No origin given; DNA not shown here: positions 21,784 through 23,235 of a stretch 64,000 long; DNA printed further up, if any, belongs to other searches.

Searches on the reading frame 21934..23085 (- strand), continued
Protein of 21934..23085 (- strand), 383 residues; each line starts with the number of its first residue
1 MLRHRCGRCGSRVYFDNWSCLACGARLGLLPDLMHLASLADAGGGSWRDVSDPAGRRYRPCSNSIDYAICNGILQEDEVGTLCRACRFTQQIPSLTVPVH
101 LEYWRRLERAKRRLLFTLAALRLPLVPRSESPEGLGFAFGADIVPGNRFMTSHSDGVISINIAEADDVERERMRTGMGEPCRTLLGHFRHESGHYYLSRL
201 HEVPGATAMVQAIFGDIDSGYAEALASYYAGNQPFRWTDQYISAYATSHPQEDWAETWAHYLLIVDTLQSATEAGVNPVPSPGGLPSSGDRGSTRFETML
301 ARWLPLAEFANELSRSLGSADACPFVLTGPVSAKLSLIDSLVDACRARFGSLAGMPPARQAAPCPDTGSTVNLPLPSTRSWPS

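Call 24: find_encoding_contigs(protein=P0012, flank=6000, max_places=3)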
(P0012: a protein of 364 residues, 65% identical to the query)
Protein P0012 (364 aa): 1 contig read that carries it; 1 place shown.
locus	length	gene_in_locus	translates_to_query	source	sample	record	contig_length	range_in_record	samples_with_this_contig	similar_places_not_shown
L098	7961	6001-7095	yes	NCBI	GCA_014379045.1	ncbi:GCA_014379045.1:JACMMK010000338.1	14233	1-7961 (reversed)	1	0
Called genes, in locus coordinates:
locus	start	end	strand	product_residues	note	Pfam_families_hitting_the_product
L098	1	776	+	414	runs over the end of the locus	PF00999:Na_H_Exchanger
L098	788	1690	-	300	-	PF02735:Ku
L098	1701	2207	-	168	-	PF09537:DUF2383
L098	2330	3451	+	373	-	PF13439:Glyco_transf_4, PF13579:Glyco_trans_4_4, PF00534:Glycos_transf_1, PF13692:Glyco_trans_1_4, PF13524:Glyco_trans_1_2 (weak), PF20706:GT4-conflict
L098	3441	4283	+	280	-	PF10096:DUF2334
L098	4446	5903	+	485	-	PF00309:Sigma54_AID, PF04963:Sigma54_CBD, PF04552:Sigma54_DBD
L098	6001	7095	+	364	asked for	PF10005:Zn_ribbon_DZR_6, PF15887:Peptidase_Mx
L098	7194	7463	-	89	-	PF04226:Transgly_assoc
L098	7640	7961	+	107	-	?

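Call 39: find_homologous_proteins(query=L097:4506-5984:+, max_evalue=1e-20)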
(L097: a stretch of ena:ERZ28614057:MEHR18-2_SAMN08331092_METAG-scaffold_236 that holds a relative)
Query L097:4506-5984:+ (492 aa): 7980 proteins with E <= 1e-20 among 8000 candidates; the best 120 are listed.
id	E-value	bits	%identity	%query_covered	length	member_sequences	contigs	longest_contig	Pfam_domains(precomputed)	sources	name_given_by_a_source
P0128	0.0e+0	1099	100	100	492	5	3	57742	PF04963.20,PF00309.26,PF04552.20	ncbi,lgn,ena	-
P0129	6.7e-247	838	81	95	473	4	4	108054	PF04963.20,PF00309.26,PF04552.20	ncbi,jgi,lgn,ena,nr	ncbi:MAG: RNA polymerase factor sigma-54 [Betaproteobacteria bacterium]|jgi:RNA polymerase sigma-54 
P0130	2.8e-241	819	77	100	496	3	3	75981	PF04963.20,PF00309.26,PF04552.20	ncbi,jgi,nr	ncbi:MAG: RNA polymerase factor sigma-54 [bacterium]|jgi:RNA polymerase sigma-54 factor|nr:RNA polym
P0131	1.0e-240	817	77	99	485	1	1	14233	PF04963.20,PF00309.26,PF04552.20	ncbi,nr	ncbi:MAG: RNA polymerase factor sigma-54 [Proteobacteria bacterium]|nr:RNA polymerase factor sigma-5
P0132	6.9e-236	801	75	98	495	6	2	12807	PF04963.20,PF00309.26,PF04552.20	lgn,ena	-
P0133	7.1e-236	801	77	97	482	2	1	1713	PF04963.20,PF00309.26,PF04552.20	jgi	jgi:RNA polymerase sigma-54 factor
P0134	7.5e-236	801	74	98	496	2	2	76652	PF04963.20,PF00309.26,PF04552.20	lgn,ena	-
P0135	2.0e-230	783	73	100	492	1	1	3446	PF04963.20,PF00309.26,PF04552.20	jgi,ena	jgi:RNA polymerase sigma-54 factor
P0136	5.0e-226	769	73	99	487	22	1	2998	PF04963.20,PF00309.26,PF04552.20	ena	-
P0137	1.9e-219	747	92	75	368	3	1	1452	PF04963.20,PF04552.20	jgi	jgi:RNA polymerase sigma-54 factor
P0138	2.0e-219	747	70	100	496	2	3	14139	PF04963.20,PF00309.26,PF04552.20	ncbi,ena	-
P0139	5.9e-209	713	68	100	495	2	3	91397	PF04963.20,PF00309.26,PF04552.20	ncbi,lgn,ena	-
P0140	1.9e-197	675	65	100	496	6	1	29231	PF04963.20,PF00309.26,PF04552.20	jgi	-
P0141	1.5e-193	662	65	99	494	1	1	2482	PF04963.20,PF00309.26,PF04552.20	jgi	jgi:RNA polymerase sigma-54 factor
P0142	1.3e-191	655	64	99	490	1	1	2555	PF04963.20,PF00309.26,PF04552.20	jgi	jgi:RNA polymerase sigma-54 factor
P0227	6.4e-137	475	51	98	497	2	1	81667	PF04963.20,PF00309.26,PF04552.20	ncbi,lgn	ncbi:MAG: RNA polymerase factor sigma-54 [Burkholderiaceae bacterium]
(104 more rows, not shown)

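Call 40: find_encoding_contigs(protein=P0129, flank=8000, max_places=2)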
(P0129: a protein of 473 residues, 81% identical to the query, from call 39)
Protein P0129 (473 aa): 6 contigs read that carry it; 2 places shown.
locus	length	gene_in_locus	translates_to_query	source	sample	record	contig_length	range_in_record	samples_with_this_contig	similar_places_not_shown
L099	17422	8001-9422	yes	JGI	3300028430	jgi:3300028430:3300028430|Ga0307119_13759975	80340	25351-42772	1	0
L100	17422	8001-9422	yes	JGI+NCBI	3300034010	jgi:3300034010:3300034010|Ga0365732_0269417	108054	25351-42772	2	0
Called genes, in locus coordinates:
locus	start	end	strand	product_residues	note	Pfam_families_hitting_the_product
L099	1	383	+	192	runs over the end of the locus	-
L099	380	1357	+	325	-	PF13676:TIR_2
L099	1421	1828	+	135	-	PF02627:CMD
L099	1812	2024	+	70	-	-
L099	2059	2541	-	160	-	PF14588:YjgF_endoribonc, PF01042:Ribonuc_L-PSP (weak)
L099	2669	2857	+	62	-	-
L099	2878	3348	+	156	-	PF00293:NUDIX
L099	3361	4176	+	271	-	-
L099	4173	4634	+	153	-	PF00149:Metallophos (faint), PF12850:Metallophos_2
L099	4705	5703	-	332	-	PF03401:TctC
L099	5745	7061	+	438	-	PF05175:MTS, PF06325:PrmA, PF08241:Methyltransf_11 (weak), PF13649:Methyltransf_25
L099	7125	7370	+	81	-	-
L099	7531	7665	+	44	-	PF08085:Entericidin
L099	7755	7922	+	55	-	PF07043:DUF1328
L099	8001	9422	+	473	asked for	PF00309:Sigma54_AID, PF04963:Sigma54_CBD, PF04552:Sigma54_DBD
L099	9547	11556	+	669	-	PF05170:AsmA, PF05359:DUF748 (weak), PF13116:YhdP (faint), PF05170:AsmA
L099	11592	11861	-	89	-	PF04226:Transgly_assoc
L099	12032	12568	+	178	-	-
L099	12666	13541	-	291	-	PF08212:Lipocalin_2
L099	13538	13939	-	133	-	-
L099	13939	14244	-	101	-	PF19029:DUF883_C (faint)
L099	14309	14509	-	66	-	-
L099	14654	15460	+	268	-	-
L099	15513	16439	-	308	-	PF02754:CCG (faint)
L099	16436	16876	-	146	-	PF13187:Fer4_9 (faint), PF12797:Fer4_2 (faint), PF13237:Fer4_10 (weak), PF00037:Fer4 (faint), PF12800:Fer4_4 (faint), PF12837:Fer4_6 (faint), PF12838:Fer4_7 (weak), PF13183:Fer4_8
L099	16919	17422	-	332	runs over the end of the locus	PF13622:4HBT_3 (weak)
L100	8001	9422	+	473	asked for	PF00309:Sigma54_AID, PF04963:Sigma54_CBD, PF04552:Sigma54_DBD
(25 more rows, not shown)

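Call 41: find_encoding_contigs(protein=P0130, flank=8000, max_places=2)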
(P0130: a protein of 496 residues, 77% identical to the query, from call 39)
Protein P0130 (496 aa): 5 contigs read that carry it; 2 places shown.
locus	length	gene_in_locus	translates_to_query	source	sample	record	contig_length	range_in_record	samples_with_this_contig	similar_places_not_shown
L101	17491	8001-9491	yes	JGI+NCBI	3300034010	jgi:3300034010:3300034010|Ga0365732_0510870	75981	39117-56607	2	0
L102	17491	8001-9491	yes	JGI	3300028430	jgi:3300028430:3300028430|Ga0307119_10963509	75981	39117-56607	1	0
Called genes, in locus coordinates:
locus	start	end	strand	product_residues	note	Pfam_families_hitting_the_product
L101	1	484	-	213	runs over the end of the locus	PF12766:Pyridox_oxase_2, PF01243:PNPOx_N, PF10590:PNP_phzG_C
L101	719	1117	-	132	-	-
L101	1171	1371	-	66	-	-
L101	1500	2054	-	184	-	PF00072:Response_reg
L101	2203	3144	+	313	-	PF00126:HTH_1, PF03466:LysR_substrate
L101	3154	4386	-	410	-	PF00389:2-Hacid_dh, PF02826:2-Hacid_dh_C, PF22629:ACT_AHAS_ss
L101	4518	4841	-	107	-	PF04972:BON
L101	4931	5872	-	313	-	PF00072:Response_reg, PF00990:GGDEF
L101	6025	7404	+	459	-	PF13091:PLDc_2 (weak), PF00614:PLDc (faint), PF13091:PLDc_2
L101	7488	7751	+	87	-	-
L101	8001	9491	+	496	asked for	PF00309:Sigma54_AID, PF04963:Sigma54_CBD, PF04552:Sigma54_DBD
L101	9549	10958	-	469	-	PF00072:Response_reg, PF00158:Sigma54_activat, PF14532:Sigma54_activ_2, PF07728:AAA_5, PF25601:AAA_lid_14, PF02954:HTH_8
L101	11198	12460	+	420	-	PF00512:HisKA (weak), PF00072:Response_reg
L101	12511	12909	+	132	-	-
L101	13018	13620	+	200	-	PF22588:dCache_1_like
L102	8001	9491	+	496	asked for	PF00309:Sigma54_AID, PF04963:Sigma54_CBD, PF04552:Sigma54_DBD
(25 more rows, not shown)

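Call 42: find_encoding_contigs(protein=P0227, flank=4000, max_places=1)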
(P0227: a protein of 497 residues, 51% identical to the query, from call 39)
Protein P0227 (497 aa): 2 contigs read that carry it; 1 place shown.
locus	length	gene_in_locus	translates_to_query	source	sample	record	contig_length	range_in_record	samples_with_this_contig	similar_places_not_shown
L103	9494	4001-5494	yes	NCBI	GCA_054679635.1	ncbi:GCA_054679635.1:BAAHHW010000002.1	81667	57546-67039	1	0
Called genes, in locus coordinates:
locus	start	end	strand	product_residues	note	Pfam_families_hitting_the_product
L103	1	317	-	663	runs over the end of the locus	PF00999:Na_H_Exchanger, PF02254:TrkA_N, PF02080:TrkA_C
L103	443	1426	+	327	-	PF01380:SIS, PF00571:CBS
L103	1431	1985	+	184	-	PF00702:Hydrolase (faint), PF08282:Hydrolase_3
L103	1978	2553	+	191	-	PF06835:LptC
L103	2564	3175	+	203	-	PF03968:LptD_N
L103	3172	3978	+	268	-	PF00005:ABC_tran, PF13304:AAA_21 (faint), PF12399:BCA_ABC_TP_C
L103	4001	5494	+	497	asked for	PF00309:Sigma54_AID, PF04963:Sigma54_CBD, PF04552:Sigma54_DBD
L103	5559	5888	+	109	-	PF02482:Ribosomal_S30AE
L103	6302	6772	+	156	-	PF00359:PTS_EIIA_2, PF07565:Band_3_cyto (weak)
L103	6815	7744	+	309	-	PF02603:Hpr_kinase_N, PF07475:Hpr_kinase_C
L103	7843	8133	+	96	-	PF07769:PsiF_repeat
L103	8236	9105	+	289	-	PF03668:RapZ-like_N, PF22740:PapZ_C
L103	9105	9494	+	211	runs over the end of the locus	PF02190:LON_substr_bdg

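Call 67: predict_structure(alignment_id=A4)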
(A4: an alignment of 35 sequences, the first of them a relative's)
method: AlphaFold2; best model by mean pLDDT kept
length: 492 residues; sequences in the alignment: 35
mean_pLDDT: 75.5   pTM: 0.44
mean pLDDT of the five models: 75.5, 75.3, 74.8, 70.9, 63.6
residues with pLDDT >= 90: 221; 70-90: 110; 50-70: 59; < 50: 102
segments of 3 or more residues with pLDDT < 50: 1-15, 47-126, 278-282
pLDDT, mean of each block of 10 residues (from residue 1): 42 51 60 68 52 37 35 33 31 31 30 34 53 92 94 94 94 91 95 90 95 93 95 86 86 92 92 66 78 93 75 65 62 81 91 96 90 91 95 92 88 79 84 93 92 92 93 91 72 56
secondary structure, 60 per line:
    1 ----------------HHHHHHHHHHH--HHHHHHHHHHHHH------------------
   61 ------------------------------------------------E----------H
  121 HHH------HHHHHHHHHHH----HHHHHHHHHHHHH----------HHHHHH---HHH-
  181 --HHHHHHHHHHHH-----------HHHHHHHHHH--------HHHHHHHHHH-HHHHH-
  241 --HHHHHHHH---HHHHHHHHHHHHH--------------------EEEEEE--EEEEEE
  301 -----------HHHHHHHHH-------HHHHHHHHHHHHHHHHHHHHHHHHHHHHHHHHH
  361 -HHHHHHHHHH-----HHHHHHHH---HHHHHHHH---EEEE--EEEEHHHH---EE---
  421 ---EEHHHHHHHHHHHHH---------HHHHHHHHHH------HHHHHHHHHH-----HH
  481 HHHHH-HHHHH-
elements in order: H17-27 H30-42 H120-123 H130-140 H145-157 H168-173 H183-194 H206-215 H224-233 H235-239 H243-250 H254-266 E287-292 E295-300 H312-320 H328-360 H362-371 H377-384 H388-395 E399-402 E405-408 H409-412 H426-438 H448-457 H464-473 H479-485 H487-491

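Call 70: find_encoding_contigs(protein=P0015, flank=5000, max_places=2)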
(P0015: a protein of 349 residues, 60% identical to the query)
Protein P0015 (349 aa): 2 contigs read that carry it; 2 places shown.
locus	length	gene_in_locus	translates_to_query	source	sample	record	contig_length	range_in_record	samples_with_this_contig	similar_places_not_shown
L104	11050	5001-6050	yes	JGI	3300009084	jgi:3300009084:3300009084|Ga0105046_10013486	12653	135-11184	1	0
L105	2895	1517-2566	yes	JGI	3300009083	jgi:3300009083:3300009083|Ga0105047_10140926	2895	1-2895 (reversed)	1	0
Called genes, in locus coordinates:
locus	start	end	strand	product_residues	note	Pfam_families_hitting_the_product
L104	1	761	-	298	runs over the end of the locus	?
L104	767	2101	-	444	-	PF25371:DUF7884, PF02353:CMAS, PF08241:Methyltransf_11, PF08242:Methyltransf_12 (weak), PF13649:Methyltransf_25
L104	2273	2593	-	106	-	PF04972:BON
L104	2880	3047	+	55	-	PF07043:DUF1328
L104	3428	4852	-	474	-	PF00072:Response_reg, PF00158:Sigma54_activat, PF01078:Mg_chelatase (faint), PF14532:Sigma54_activ_2, PF07728:AAA_5, PF25601:AAA_lid_14, PF02954:HTH_8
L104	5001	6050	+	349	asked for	PF10005:Zn_ribbon_DZR_6, PF15887:Peptidase_Mx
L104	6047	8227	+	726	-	PF22588:dCache_1_like (weak), PF02518:HATPase_c, PF00072:Response_reg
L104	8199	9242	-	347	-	-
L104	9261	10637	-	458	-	PF03972:MmgE_PrpD_N, PF19305:MmgE_PrpD_C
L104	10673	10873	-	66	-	-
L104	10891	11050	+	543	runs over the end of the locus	?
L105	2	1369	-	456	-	?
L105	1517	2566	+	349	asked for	PF10005:Zn_ribbon_DZR_6, PF15887:Peptidase_Mx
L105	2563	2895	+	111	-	?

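Call 71: find_encoding_contigs(protein=P0014, flank=5000, max_places=2)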
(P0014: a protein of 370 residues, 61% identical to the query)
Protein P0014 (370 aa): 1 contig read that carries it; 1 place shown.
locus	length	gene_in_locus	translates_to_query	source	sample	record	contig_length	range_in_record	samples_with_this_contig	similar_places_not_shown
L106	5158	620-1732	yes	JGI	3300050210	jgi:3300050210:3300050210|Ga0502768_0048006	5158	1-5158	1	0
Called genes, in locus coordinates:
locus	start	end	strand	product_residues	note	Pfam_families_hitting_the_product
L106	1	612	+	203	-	?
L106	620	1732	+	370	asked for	PF10005:Zn_ribbon_DZR_6, PF15887:Peptidase_Mx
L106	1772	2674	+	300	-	PF21295:Bact_transglu_N_2, PF01841:Transglut_core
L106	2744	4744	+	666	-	PF05170:AsmA, PF05359:DUF748 (weak), PF13116:YhdP (faint), PF05170:AsmA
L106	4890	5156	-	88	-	?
